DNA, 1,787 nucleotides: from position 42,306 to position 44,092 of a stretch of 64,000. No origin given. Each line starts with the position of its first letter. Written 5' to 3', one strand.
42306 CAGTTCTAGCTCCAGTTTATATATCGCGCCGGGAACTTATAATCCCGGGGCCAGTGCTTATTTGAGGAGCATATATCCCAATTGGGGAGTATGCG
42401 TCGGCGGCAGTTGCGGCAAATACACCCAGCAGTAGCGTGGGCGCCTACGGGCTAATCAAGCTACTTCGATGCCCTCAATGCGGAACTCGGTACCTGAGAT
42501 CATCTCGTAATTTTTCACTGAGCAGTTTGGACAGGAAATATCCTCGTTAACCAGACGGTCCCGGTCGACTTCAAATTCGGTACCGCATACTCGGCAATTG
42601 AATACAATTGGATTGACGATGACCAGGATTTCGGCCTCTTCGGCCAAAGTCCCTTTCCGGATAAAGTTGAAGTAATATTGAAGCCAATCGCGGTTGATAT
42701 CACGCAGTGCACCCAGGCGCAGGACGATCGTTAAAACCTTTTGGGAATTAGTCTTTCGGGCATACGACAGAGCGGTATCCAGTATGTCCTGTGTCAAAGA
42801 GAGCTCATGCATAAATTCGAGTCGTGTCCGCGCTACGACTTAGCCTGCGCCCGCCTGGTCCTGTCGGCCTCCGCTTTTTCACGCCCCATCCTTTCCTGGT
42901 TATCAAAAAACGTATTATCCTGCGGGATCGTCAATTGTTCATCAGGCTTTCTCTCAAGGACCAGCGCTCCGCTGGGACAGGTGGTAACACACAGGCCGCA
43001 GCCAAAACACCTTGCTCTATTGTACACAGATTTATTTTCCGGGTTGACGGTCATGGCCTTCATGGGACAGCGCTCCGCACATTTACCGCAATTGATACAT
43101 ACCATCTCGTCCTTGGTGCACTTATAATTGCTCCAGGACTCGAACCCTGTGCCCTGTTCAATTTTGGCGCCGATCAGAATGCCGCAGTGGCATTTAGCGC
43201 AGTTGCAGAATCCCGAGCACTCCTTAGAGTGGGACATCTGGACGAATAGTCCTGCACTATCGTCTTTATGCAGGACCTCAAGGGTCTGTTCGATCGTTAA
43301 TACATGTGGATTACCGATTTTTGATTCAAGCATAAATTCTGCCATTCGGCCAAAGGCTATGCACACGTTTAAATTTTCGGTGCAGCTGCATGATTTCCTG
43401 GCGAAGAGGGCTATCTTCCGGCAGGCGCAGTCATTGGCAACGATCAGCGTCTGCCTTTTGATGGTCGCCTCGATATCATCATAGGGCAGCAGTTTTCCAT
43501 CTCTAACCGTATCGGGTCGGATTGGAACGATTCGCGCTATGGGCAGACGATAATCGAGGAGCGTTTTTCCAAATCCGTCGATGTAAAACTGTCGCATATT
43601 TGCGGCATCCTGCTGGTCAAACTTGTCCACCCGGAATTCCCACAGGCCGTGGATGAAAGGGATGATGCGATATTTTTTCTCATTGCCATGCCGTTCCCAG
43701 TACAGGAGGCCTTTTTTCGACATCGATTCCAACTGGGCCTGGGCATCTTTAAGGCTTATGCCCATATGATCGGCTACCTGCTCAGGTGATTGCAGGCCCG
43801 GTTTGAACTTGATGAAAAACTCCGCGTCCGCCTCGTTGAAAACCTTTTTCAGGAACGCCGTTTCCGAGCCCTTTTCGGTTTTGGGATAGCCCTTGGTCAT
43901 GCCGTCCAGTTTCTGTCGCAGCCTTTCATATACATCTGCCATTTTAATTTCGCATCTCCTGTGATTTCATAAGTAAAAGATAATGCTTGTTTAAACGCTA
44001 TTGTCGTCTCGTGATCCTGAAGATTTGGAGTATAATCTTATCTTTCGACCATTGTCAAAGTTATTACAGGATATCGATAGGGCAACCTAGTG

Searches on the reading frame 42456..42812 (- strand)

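Call 3: search_protein_families(library=pfam, proteins=[window:42456-42812:-], max_evalue=0.01)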
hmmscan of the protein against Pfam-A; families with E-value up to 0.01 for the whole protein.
window:42456-42812:- (118 aa): 4 families
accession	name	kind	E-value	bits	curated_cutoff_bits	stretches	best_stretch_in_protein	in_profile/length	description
PF01155.25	HypA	-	3.6e-28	98.3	28.9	1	1-117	1-112/112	Hydrogenase/urease nickel incorporation, metallochaperone, hypA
PF09723.15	Zn_ribbon_8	-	0.00028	21.3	34.4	1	71-100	6-35/41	Zinc ribbon domain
PF21344.3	Zn_ribbon_LysW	-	0.0017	18.4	27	1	72-97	2-27/46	Alpha-aminoadipate carrier protein LysW-like, globular domain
PF14471.11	DUF4428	-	0.0051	17.1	27.8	1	72-109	1-38/51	Domain of unknown function (DUF4428)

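Call 4: search_protein_families(library=ncbifam, proteins=[window:42456-42812:-], max_evalue=0.01)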
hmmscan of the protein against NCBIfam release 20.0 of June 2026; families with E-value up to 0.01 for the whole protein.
window:42456-42812:- (118 aa): 9 families
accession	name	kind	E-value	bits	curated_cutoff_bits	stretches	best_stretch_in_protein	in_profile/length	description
TIGR00100.1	hypA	equivalog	1.7e-23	82.8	88.1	1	1-117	1-113/116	hydrogenase maturation nickel metallochaperone HypA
NF001976.0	PRK00762.1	equivalog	5.2e-20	71.5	146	1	1-117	1-118/124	hydrogenase maturation nickel metallochaperone HypA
NF003008.0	PRK03824.1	equivalog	2.9e-19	69.3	125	1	1-116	1-132/135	hydrogenase nickel incorporation protein HypA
NF009046.0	PRK12380.1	subfamily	5.6e-13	49.3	113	1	1-117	1-112/113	hydrogenase/urease nickel incorporation protein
NF001839.0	PRK00564.1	equivalog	1.5e-11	44.5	112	1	1-117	1-114/117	hydrogenase/urease nickel incorporation protein HypA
NF002979.0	PRK03681.1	subfamily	1.5e-10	41.3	121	1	1-117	1-113/116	hydrogenase/urease nickel incorporation protein HypA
TIGR02605.1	CxxC_CxxC_SSSS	subfamily_domain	4.6e-05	23.4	31.3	1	71-113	6-49/52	FmdB family zinc ribbon protein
NF041070.1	carrier_LysW_Arch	domain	0.0002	21.3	75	1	72-113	4-46/57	alpha-aminoadipate/glutamate carrier protein LysW/ArgW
NF001607.0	PRK00398.1-4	equivalog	0.001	18.7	89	1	68-100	7-37/53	DNA-directed RNA polymerase subunit P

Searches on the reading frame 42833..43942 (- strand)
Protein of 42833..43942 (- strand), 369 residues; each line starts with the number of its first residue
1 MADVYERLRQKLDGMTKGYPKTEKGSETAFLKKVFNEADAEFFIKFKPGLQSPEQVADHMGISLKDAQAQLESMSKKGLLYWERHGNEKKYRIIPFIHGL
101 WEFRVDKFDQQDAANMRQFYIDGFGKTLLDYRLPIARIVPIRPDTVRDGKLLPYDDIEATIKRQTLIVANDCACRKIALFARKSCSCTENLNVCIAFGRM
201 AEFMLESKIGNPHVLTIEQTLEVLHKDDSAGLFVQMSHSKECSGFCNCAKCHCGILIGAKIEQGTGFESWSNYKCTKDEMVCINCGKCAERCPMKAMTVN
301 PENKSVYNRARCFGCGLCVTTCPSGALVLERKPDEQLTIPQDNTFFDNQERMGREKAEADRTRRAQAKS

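Call 3: search_protein_families(library=pfam, proteins=[window:42833-43942:-], max_evalue=0.01)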
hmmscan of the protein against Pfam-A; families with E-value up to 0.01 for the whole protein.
window:42833-43942:- (369 aa): 12 families
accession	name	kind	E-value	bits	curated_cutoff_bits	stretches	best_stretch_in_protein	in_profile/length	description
PF00037.32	Fer4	-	8.5e-11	41.6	21.1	2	306-327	2-23/24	4Fe-4S binding domain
PF12838.12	Fer4_7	-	2.5e-09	37.9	27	1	282-326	2-52/52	4Fe-4S dicluster domain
PF14697.11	Fer4_21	-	2.9e-09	37.4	35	1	278-324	4-53/59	4Fe-4S dicluster domain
PF13237.11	Fer4_10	-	4.9e-09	36.4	25.5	2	277-323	4-53/53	4Fe-4S dicluster domain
PF13187.11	Fer4_9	-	2.6e-08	34.2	27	1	282-326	2-51/52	4Fe-4S dicluster domain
PF13484.11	Fer4_16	-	5.8e-06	27.4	30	2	311-341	1-32/66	4Fe-4S double cluster binding domain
PF12837.12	Fer4_6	-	6.5e-05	23.1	25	1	306-327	3-24/24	4Fe-4S binding domain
PF25160.1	LdpA_Fe-S-bd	-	0.00014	22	27.6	1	287-326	7-42/49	LdpA Fe-S cluster-binding domain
PF12797.12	Fer4_2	-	0.00036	20.8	24.5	1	306-324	4-22/22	4Fe-4S binding domain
PF13370.11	Fer4_13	-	0.00069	20.7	24.5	0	309-324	3-18/58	4Fe-4S single cluster domain of Ferredoxin I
PF12800.12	Fer4_4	-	0.0023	18.6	24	1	310-325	2-17/17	4Fe-4S binding domain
PF12798.12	Fer4_3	-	0.0043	18.2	27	1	312-326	1-15/15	4Fe-4S binding domain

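Call 4: search_protein_families(library=ncbifam, proteins=[window:42833-43942:-], max_evalue=0.01)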
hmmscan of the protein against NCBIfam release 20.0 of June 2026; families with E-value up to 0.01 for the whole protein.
window:42833-43942:- (369 aa): 77 families (the best 25 are shown)
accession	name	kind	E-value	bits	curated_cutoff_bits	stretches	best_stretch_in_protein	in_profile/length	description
TIGR01944.1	rnfB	subfamily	4.5e-09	36.1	68.7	1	278-348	111-181/190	RnfABCDGE type electron transport complex subunit B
NF045874.1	Vhu_polyferre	exception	9.9e-09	34.4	600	1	274-339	190-255/381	F420-non-reducing hydrogenase associated-polyferredoxin VhuB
TIGR02179.1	PorD_KorD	subfamily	1.7e-08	34.5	60.05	1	268-331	13-76/78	2-oxoacid:acceptor oxidoreductase, delta subunit, pyruvate/2-ketoisovalerate family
TIGR04041.1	activase_YjjW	hypoth_equivalog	2.2e-08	33.9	250.2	1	280-326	41-86/276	YjjW family glycine radical enzyme activase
NF040770.1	hetero_SS_HdrA2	exception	2.6e-08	32.5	1100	1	273-338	570-634/777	CoB-CoM heterodisulfide reductase HdrA2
NF038196.1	ferrodoxin_EFR1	subfamily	5.3e-08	33.2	75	1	280-332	184-234/242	EFR1 family ferrodoxin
NF041778.1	hetero_SS_HdrA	equivalog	5.4e-08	31.1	1400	1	270-337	577-643/771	ferredoxin:CoB-CoM heterodisulfide reductase subunit HdrA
NF058577.1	FdxA_fam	equivalog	6e-08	32.8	65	1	282-326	9-52/52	4Fe-4S ferredoxin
NF040864.1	HgcB_ferredoxin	equivalog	8.9e-08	31.9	99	1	279-329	13-63/93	mercury methylation ferredoxin HgcB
TIGR04395.1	cutC_activ_rSAM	equivalog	1.3e-07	31.2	360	1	274-347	48-127/309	choline TMA-lyase-activating enzyme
NF040684.1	PorD_Arch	equivalog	2.2e-07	30.9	120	1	258-331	12-83/85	pyruvate synthase subunit PorD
TIGR03224.1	benzo_boxA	equivalog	2.3e-07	30.1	459.2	1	278-328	8-57/411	benzoyl-CoA 2,3-epoxidase subunit BoxA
NF004541.0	PRK05888.2-2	equivalog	2.4e-07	30.7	217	1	280-328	61-112/168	NADH-quinone oxidoreductase subunit NuoI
NF041891.1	hdrA_Methbact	equivalog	3.3e-07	28.9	1300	1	276-338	568-629/762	ferredoxin:CoB-CoM heterodisulfide reductase subunit HdrA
NF005504.0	PRK07118.1-3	equivalog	3.5e-07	29.9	437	1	280-330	219-268/293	Fe-S cluster domain-containing protein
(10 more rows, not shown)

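Call 55: search_solved_structures(query=window:42833-43942:-, max_evalue=1, show_alignments=1)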
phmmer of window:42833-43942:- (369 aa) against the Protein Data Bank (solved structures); distinct sequences matched with E-value up to 1: 183 (the best 60 are shown).
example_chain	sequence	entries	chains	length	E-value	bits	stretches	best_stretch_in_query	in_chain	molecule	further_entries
9sw6_G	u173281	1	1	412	3.1e-20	75.7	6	282-335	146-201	Polyferredoxin protein MvhB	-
9sfi_O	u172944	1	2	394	2.4e-16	62.9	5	276-330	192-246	Ferredoxin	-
5t5i_F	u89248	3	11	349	1.5e-14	57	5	278-335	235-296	Tungsten formylmethanofuran dehydrogenase subunit fwdF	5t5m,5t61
9sw6_H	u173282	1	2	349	3.6e-14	55.7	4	278-334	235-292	Tungsten formylmethanofuran dehydrogenase, subunit F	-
7bkb_K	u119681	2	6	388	5.5e-11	45.2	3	278-345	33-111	Formylmethanofuran dehydrogenase, subunit F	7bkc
9sfi_A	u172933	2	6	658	8e-10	41.4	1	273-337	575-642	CoB--CoM heterodisulfide reductase iron-sulfur subunit A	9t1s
9sfi_T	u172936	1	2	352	4.2e-09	39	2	276-336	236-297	4Fe-4S ferredoxin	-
9mqx_B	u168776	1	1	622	4.5e-07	32.4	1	278-332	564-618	NADH:ubiquinone oxidoreductase, NADH-binding (51 kD) subunit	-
8rvu_a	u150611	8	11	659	5e-07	32.2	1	277-337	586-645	H(2):CoB-CoM heterodisulfide,ferredoxin reductase subunit A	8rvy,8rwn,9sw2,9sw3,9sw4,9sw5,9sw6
8rvv_A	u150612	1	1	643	5.7e-07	32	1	277-337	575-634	H(2):CoB-CoM heterodisulfide,ferredoxin reductase subunit A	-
7bkb_A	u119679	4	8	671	7.5e-07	31.6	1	278-347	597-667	CoB--CoM heterodisulfide reductase iron-sulfur subunit A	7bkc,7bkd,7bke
9g03_E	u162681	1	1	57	1.1e-06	31.1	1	273-330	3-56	Ferredoxin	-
7zc6_B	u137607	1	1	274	1.2e-06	30.9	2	280-328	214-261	RnfB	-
9eri_B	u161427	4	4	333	1.4e-06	30.8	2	279-332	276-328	Na(+)-translocating ferredoxin:NAD(+) oxidoreductase complex subunit B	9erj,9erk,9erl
7np8_A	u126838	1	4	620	3.2e-06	29.6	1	278-327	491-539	Coenzyme F420-dependent sulfite reductase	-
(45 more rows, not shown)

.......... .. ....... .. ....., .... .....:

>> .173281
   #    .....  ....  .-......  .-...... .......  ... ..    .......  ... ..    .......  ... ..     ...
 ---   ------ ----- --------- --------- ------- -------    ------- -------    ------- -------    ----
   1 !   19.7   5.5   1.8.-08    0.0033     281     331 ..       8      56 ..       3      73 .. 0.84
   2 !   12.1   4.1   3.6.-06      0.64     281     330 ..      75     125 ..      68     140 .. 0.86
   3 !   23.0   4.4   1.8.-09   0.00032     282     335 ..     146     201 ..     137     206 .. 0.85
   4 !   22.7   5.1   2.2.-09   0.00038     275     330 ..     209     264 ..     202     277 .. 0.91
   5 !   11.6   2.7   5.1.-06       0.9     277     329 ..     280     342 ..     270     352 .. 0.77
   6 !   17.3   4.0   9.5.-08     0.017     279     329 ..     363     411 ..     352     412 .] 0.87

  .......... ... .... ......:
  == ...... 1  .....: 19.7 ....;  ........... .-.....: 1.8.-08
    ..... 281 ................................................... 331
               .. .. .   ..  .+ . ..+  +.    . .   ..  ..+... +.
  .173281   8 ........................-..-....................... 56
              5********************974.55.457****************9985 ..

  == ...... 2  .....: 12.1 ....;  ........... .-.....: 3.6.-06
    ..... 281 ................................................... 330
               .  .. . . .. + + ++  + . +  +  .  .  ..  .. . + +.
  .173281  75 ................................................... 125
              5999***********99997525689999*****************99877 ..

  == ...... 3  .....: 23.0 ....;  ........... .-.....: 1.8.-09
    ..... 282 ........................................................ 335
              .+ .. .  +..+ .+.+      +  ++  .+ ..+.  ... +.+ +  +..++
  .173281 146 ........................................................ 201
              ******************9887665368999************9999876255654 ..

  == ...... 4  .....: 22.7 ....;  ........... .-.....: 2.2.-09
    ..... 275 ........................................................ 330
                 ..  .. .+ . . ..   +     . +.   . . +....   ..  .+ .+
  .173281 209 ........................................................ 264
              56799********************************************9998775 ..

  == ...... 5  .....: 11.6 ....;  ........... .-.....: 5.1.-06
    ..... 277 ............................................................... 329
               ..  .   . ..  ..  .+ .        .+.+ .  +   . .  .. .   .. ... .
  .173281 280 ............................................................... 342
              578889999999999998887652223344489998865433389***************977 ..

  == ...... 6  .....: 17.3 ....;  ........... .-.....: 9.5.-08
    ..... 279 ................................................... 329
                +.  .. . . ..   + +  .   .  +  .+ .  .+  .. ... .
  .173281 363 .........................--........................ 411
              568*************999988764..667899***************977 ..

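Call 59: find_homologous_proteins(query=window:42833-43942:-, max_evalue=1e-10)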
Query window:42833-43942:- (369 aa): 140 proteins with E <= 1e-10 among 1262 candidates; the best 120 are listed.
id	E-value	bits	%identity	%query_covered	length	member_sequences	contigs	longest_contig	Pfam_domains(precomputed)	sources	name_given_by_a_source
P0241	6.0e-234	794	89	99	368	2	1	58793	PF14697.12,PF12837.13,PF00037.33,PF12838.13,PF13237.12,PF13187.12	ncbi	ncbi:MAG: ATP-binding protein [Dehalococcoidia bacterium]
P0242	1.2e-215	733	83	100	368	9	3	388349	PF14697.12,PF00037.33,PF13484.12,PF12838.13,PF13237.12,PF13187.12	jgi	jgi:ferredoxin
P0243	2.8e-211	719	82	99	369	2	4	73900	PF14697.12,PF00037.33,PF13484.12,PF12838.13,PF13237.12,PF13187.12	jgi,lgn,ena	-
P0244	7.8e-186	635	71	100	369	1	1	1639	PF14697.12,PF12837.13,PF00037.33,PF12838.13,PF13237.12,PF13187.12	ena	-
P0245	8.6e-186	635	72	100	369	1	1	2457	PF14697.12,PF00037.33,PF13187.12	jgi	jgi:electron transport complex protein RnfB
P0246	1.3e-181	622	68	100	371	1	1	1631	PF14697.12,PF12797.13,PF12837.13,PF00037.33,PF12838.13,PF25160.2,PF13237.12,PF13187.12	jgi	jgi:electron transport complex protein RnfB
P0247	3.1e-180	617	70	100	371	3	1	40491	PF14697.12,PF12797.13,PF12837.13,PF00037.33,PF13484.12,PF12838.13,PF13237.12,PF13187.12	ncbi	-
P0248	9.6e-180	615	69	100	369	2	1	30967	PF14697.12,PF12837.13,PF00037.33,PF12838.13,PF13237.12,PF13187.12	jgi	jgi:electron transport complex protein RnfB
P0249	1.4e-179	615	68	100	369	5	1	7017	PF14697.12,PF12797.13,PF12837.13,PF00037.33,PF12838.13,PF13237.12,PF13187.12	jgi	jgi:electron transport complex protein RnfB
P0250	5.0e-179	613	68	100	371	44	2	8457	PF14697.12,PF12797.13,PF12837.13,PF00037.33,PF12838.13,PF13237.12,PF13187.12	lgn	-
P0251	3.9e-178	610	67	100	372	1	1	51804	PF14697.12,PF12837.13,PF00037.33,PF12838.13,PF13237.12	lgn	-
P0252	1.2e-177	608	68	100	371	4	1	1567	PF14697.12,PF12797.13,PF12837.13,PF00037.33,PF12838.13,PF13237.12,PF13187.12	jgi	-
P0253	3.3e-177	607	67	100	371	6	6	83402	PF14697.12,PF12797.13,PF12837.13,PF00037.33,PF13484.12,PF12838.13,PF25160.2,PF13237.12,PF13187.12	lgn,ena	-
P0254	1.1e-176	605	68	97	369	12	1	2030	PF14697.12,PF12797.13,PF00037.33,PF12838.13,PF25160.2,PF13237.12,PF13187.12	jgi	jgi:Na+-translocating ferredoxin:NAD+ oxidoreductase subunit B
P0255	3.9e-175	600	67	100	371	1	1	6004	PF14697.12,PF12797.13,PF12837.13,PF00037.33,PF12838.13,PF25160.2,PF13237.12,PF13187.12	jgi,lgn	jgi:Na+-translocating ferredoxin:NAD+ oxidoreductase subunit B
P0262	2.1e-161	555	61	99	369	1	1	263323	PF14697.12,PF00037.33,PF13484.12,PF12838.13,PF25160.2,PF13237.12,PF13187.12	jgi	-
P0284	5.2e-112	393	45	100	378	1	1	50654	PF14697.12,PF12797.13,PF12837.13,PF00037.33,PF13484.12,PF12838.13,PF13237.12,PF13187.12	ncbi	-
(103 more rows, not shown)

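Call 71: predict_structure(alignment_id=A5)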
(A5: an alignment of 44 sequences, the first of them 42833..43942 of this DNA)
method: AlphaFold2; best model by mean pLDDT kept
length: 369 residues; sequences in the alignment: 44
mean_pLDDT: 94.8   pTM: 0.91
mean pLDDT of the five models: 94.8, 93.0, 92.8, 92.7, 91.1
residues with pLDDT >= 90: 339; 70-90: 29; 50-70: 1; < 50: 0
segments of 3 or more residues with pLDDT < 50: none
pLDDT, mean of each block of 10 residues (from residue 1): 91 96 93 97 97 98 98 97 95 96 95 95 92 94 88 96 98 95 86 95 95 98 94 96 95 93 92 96 95 96 95 95 94 95 96 95 92
secondary structure, 60 per line:
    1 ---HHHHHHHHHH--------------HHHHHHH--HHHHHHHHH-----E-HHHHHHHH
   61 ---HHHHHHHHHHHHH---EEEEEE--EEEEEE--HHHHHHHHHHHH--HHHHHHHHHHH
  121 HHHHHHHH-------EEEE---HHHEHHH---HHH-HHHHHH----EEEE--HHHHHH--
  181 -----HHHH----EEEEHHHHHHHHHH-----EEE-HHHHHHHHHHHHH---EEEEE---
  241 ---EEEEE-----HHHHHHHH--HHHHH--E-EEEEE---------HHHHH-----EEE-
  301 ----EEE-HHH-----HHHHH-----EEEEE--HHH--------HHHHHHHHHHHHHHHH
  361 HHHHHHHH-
elements in order: H4-13 H28-34 H37-45 H53-60 H64-76 E80-85 E88-93 H96-107 H110-128 E136-139 H157-162 E167-170 H173-178 H186-189 E194-197 H198-207 E213-215 H217-229 E233-237 E244-248 H254-261 H264-268 E273-277 H287-291 E297-299 E305-307 H317-321 E327-331 H345-368

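Call 76: fold_search(model_id=the predicted structure, library=pdb)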
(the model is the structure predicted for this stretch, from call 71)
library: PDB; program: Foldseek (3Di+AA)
matches with E <= 10: 1674; with E <= 0.001: 0
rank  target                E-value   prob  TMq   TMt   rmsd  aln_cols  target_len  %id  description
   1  5exe_B                3.8e-03  1.00  0.16  0.19   1.8        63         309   36  Crystal structure of oxalate oxidoreductase from Moorella thermoacetica bound with carboxy-TPP adduct (released 2015-12-30)
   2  5exd_H                4.1e-03  1.00  0.16  0.20   1.8        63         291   36  Crystal structure of oxalate oxidoreductase from Moorella thermoacetica bound with carboxy-di-oxido-methyl-TPP (COOM-T (released 2015-12-30)
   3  9bt4_H                4.1e-03  1.00  0.18  0.71   3.8        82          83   26  Pyruvate:Ferredoxin Oxidoreductase from Methanosarcina acetivorans (released 2024-10-09)
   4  5c4i_E                4.3e-03  1.00  0.16  0.19   1.8        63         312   36  Structure of an Oxalate Oxidoreductase (released 2015-07-01)
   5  5c4i_B                4.3e-03  1.00  0.16  0.19   3.3        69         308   35  Structure of an Oxalate Oxidoreductase (released 2015-07-01)
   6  9mqx_B                4.5e-03  1.00  0.16  0.10  10.0        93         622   22  Electron-bifurcating Tungstopyranopterin-containing aldehyde oxidoreductase with NADH (released 2025-07-16)
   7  5exd_K                5.1e-03  1.00  0.16  0.21   1.8        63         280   36  Crystal structure of oxalate oxidoreductase from Moorella thermoacetica bound with carboxy-di-oxido-methyl-TPP (COOM-T (released 2015-12-30)
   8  9bt4_G                5.3e-03  1.00  0.18  0.70   3.8        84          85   25  Pyruvate:Ferredoxin Oxidoreductase from Methanosarcina acetivorans (released 2024-10-09)
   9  8rvy_A                6.0e-03  1.00  0.15  0.09   4.4        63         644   40  CryoEM structure of the Elp-Hdr complex of Methanothermobacter marburgensis state 1 (composite structure) (released 2025-05-14)
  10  5exe_E                6.7e-03  1.00  0.16  0.20   1.8        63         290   36  Crystal structure of oxalate oxidoreductase from Moorella thermoacetica bound with carboxy-TPP adduct (released 2015-12-30)
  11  6j05_A                6.7e-03  1.00  0.15  0.49   3.4        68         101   22  Structures of two ArsR As(III)-responsive repressors: implications for the mechanism of derepression (released 2019-07-03)
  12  4a6d                  6.7e-03  1.00  0.15  0.16  13.2       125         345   15  Crystal structure of human N-acetylserotonin methyltransferase (ASMT) in complex with SAM (released 2012-11-07)
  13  5exd_E                7.0e-03  1.00  0.16  0.20   3.3        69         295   35  Crystal structure of oxalate oxidoreductase from Moorella thermoacetica bound with carboxy-di-oxido-methyl-TPP (COOM-T (released 2015-12-30)
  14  1smt_A                7.0e-03  1.00  0.16  0.54   2.5        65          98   15  SMTB REPRESSOR FROM SYNECHOCOCCUS PCC7942 (released 1997-12-03)
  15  2kko_MODEL_1_A        7.0e-03  1.00  0.16  0.49   2.9        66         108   26  Solution NMR structure of the homodimeric winged helix-turn-helix DNA-binding domain (fragment 1-100) Mb0332 f (released 2009-08-11)
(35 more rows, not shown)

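Call 82: find_encoding_contigs(protein=P0247, flank=6000, max_places=1)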
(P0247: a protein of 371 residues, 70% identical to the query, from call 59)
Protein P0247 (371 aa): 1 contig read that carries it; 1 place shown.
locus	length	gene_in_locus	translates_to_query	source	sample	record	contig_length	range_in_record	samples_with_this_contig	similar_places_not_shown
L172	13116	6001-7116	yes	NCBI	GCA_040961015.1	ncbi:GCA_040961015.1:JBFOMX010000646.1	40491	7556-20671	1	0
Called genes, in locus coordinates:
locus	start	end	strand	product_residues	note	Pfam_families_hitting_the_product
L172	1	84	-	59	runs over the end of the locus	-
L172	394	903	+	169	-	PF08327:AHSA1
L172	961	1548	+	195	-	PF01596:Methyltransf_3, PF13578:Methyltransf_24, PF13649:Methyltransf_25 (weak)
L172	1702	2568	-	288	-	PF01678:DAP_epimerase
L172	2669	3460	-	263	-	PF03737:RraA-like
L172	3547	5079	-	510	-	PF02771:Acyl-CoA_dh_N, PF02770:Acyl-CoA_dh_M, PF00441:Acyl-CoA_dh_1, PF08028:Acyl-CoA_dh_2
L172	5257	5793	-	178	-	PF01814:Hemerythrin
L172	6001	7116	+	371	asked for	PF13484:Fer4_16 (faint), PF13237:Fer4_10, PF14697:Fer4_21, PF12838:Fer4_7, PF13187:Fer4_9, PF00037:Fer4 (weak), PF12797:Fer4_2 (weak), PF12837:Fer4_6 (weak)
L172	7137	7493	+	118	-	PF01155:HypA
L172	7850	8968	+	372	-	PF03060:NMO, PF01070:FMN_dh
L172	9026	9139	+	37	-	-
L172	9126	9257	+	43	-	-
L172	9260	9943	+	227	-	PF02492:cobW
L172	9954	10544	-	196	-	PF04229:GrpB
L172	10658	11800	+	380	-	PF04551:GcpE, PF26540:GcpE_C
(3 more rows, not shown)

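Call 83: find_encoding_contigs(protein=P0262, flank=6000, max_places=1)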
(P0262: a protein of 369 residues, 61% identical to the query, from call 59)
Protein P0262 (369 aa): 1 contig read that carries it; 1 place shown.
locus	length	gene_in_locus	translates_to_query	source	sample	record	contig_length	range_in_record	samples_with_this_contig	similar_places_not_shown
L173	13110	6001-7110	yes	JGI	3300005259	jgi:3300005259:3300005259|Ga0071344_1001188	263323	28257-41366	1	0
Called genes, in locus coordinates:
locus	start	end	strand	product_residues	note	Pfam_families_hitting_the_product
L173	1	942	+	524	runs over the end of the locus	PF13167:GTP-bdg_N, PF16360:GTP-bdg_M, PF01926:MMR_HSR1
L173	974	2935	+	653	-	PF00149:Metallophos, PF02872:5_nucleotid_C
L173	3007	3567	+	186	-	PF01558:POR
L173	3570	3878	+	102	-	PF00037:Fer4, PF12837:Fer4_6 (weak)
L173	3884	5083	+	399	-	PF01855:POR_N, PF02780:Transketolase_C (weak), PF17147:PFOR_II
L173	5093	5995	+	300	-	PF02775:TPP_enzyme_C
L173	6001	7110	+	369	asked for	PF13484:Fer4_16 (faint), PF00037:Fer4 (weak), PF13237:Fer4_10, PF14697:Fer4_21, PF25160:LdpA_Fe-S-bd (faint), PF12838:Fer4_7, PF13187:Fer4_9 (weak)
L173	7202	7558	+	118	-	PF01155:HypA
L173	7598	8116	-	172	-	-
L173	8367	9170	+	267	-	PF01697:Glyco_transf_92 (weak)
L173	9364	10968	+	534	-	PF00015:MCPsignal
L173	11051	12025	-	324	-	PF01584:CheW, PF00072:Response_reg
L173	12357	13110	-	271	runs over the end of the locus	-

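Call 84: find_encoding_contigs(protein=P0284, flank=6000, max_places=1)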
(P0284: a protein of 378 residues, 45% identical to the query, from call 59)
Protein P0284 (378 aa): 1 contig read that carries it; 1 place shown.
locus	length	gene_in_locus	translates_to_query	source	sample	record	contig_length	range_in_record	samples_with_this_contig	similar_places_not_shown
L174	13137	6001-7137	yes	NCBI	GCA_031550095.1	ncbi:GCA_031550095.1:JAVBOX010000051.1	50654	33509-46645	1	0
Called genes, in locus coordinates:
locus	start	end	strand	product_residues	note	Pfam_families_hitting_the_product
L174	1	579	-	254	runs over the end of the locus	PF00376:MerR, PF13411:MerR_1, PF09278:MerR-DNA-bind (faint), PF07739:TipAS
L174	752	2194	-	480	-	PF02934:GatB_N, PF02637:GatB_Yqey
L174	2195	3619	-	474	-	PF01425:Amidase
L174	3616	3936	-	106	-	-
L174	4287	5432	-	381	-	PF03447:NAD_binding_3, PF00742:Homoserine_dh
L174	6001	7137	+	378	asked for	PF12797:Fer4_2 (faint), PF12837:Fer4_6 (faint), PF13237:Fer4_10, PF14697:Fer4_21, PF12838:Fer4_7, PF13187:Fer4_9, PF13484:Fer4_16 (faint), PF00037:Fer4 (weak)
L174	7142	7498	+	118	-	PF01155:HypA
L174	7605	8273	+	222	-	PF02492:cobW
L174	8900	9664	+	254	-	PF13489:Methyltransf_23 (weak), PF00398:RrnaAD, PF08241:Methyltransf_11, PF08242:Methyltransf_12, PF13649:Methyltransf_25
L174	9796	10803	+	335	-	PF01370:Epimerase, PF13460:NAD_binding_10 (weak)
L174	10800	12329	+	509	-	PF01073:3Beta_HSD, PF01370:Epimerase, PF13460:NAD_binding_10 (weak), PF16363:GDP_Man_Dehyd (weak)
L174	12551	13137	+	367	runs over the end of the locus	PF00990:GGDEF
